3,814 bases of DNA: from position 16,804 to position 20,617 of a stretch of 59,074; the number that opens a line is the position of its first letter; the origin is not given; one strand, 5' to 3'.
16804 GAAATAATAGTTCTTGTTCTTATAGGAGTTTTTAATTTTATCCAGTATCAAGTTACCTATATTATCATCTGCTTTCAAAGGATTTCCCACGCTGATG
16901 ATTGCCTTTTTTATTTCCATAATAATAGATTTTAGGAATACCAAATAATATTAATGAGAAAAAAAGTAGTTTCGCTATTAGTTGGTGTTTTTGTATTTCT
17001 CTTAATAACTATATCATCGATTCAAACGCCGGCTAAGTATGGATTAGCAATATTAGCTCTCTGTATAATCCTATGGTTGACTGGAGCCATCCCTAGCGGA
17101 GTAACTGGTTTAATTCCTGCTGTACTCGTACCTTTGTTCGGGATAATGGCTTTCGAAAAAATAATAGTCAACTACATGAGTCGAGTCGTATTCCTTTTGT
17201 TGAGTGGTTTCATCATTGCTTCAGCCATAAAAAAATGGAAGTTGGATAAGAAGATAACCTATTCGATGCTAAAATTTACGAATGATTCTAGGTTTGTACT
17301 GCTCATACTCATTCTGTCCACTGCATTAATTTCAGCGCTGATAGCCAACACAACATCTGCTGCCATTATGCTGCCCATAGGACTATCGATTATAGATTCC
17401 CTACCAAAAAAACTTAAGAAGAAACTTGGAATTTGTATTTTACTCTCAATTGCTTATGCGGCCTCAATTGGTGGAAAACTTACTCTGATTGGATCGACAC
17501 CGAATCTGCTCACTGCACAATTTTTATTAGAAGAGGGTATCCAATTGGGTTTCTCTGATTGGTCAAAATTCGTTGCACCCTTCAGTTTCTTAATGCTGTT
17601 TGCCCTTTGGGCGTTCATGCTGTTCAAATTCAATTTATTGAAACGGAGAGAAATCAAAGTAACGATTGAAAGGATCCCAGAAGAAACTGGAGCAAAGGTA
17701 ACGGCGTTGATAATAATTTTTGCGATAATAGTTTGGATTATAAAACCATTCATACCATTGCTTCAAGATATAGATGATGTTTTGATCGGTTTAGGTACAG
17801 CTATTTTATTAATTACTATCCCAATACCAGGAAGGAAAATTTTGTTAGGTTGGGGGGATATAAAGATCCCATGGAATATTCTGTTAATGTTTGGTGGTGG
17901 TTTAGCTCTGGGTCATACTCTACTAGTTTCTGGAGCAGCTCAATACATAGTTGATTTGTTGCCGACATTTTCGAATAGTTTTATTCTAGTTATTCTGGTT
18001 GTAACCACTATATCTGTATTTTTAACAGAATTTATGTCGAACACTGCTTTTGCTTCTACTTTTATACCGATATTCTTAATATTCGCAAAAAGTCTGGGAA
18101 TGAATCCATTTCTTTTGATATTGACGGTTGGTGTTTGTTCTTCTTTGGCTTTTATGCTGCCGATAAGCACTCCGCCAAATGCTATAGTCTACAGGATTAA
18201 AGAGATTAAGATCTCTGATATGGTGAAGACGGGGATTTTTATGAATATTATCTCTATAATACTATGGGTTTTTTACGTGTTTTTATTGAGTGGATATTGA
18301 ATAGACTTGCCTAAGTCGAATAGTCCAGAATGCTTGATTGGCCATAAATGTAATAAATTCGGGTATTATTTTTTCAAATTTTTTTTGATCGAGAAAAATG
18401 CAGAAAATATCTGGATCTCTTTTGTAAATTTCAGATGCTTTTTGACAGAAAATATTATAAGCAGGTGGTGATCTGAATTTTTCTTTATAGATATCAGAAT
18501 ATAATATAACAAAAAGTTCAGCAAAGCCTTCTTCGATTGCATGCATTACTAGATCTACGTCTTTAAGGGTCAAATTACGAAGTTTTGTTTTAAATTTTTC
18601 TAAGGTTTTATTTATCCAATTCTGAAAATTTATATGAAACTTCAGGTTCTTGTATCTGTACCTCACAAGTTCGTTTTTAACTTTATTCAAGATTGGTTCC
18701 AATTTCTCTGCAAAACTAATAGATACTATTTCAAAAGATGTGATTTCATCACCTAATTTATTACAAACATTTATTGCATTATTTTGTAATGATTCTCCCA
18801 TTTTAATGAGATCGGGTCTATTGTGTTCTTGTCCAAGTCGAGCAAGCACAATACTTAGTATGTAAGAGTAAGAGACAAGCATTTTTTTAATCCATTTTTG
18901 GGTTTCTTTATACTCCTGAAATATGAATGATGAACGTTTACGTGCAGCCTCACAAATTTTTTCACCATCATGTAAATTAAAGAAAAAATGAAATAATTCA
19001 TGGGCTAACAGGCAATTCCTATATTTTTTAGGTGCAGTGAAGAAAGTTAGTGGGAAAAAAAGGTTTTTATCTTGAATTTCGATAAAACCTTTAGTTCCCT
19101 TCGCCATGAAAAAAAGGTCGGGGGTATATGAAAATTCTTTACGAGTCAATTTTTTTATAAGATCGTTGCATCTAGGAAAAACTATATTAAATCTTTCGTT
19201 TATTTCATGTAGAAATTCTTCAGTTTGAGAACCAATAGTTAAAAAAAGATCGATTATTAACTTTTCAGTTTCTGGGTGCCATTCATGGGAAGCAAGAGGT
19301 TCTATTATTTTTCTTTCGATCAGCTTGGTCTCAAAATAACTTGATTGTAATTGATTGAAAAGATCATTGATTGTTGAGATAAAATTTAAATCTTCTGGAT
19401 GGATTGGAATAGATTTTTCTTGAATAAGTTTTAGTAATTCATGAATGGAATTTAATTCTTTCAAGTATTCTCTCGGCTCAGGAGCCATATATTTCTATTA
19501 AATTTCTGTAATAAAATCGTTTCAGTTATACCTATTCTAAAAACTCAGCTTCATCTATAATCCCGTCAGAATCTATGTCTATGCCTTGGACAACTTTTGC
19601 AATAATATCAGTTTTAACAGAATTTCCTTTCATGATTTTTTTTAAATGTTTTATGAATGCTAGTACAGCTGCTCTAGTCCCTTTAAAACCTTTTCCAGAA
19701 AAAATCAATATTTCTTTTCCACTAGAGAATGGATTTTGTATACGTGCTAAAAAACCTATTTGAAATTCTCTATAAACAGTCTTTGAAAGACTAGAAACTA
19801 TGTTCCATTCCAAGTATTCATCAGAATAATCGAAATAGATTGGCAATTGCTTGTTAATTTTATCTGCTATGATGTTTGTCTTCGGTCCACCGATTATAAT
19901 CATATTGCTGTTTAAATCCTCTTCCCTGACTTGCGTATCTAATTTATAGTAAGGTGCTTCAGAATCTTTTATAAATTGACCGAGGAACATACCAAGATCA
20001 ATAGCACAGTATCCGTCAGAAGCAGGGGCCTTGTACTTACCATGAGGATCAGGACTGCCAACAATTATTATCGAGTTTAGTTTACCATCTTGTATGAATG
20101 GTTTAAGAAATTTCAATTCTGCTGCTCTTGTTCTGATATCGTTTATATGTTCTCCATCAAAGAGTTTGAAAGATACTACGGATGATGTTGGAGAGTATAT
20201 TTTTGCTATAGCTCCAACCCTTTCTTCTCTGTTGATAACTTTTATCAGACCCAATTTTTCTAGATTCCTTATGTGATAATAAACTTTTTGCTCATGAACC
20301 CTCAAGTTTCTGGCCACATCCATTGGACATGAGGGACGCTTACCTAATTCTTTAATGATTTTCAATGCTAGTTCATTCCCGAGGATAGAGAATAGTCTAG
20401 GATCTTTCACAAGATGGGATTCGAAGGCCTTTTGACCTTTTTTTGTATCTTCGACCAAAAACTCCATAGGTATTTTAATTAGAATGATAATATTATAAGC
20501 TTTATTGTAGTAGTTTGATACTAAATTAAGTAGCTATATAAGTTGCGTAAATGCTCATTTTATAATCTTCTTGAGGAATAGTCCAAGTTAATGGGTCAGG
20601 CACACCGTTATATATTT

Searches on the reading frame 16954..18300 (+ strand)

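Call 9: search_protein_families(library=ncbifam, max_evalue=0.01, proteins=[window:16954-18300:+])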
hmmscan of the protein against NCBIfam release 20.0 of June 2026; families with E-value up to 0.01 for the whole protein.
window:16954-18300:+ (448 aa): 1 family
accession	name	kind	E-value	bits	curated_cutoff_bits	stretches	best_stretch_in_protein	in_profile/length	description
TIGR00785.1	dass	subfamily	6.6e-77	259.1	198.6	1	27-444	10-442/444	DASS family sodium-coupled anion symporter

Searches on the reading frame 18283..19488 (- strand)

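Call 11: search_protein_families(library=pfam, max_evalue=0.01, proteins=[window:18283-19488:-])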
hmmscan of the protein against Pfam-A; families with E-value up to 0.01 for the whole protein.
window:18283-19488:- (401 aa): 1 family
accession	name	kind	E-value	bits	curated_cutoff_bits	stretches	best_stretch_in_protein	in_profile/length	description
PF18958.6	DUF5700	-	0.0055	16.6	25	0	86-172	56-145/283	Putative zinc dependent peptidase (DUF5700)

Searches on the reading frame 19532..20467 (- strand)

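Call 11: search_protein_families(library=pfam, max_evalue=0.01, proteins=[window:19532-20467:-])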
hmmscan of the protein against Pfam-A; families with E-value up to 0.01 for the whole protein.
window:19532-20467:- (311 aa): 5 families
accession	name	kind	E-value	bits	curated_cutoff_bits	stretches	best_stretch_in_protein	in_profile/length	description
PF05124.17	S_layer_C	-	9.5e-11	42.1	23.9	1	167-274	90-176/177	S-layer like family, outer domain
PF12840.13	HTH_20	-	2.9e-07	30.8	27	1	29-77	1-50/51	Helix-turn-helix domain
PF01022.26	HTH_5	-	4e-05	23.9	22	1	34-76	4-46/47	Bacterial regulatory protein, arsR family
PF01978.25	TrmB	-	0.0014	18.8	25.6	1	46-93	23-64/68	Sugar-specific transcriptional regulator TrmB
PF13412.12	HTH_24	-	0.0079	16.2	21.9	0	31-76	2-48/48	Winged helix-turn-helix DNA-binding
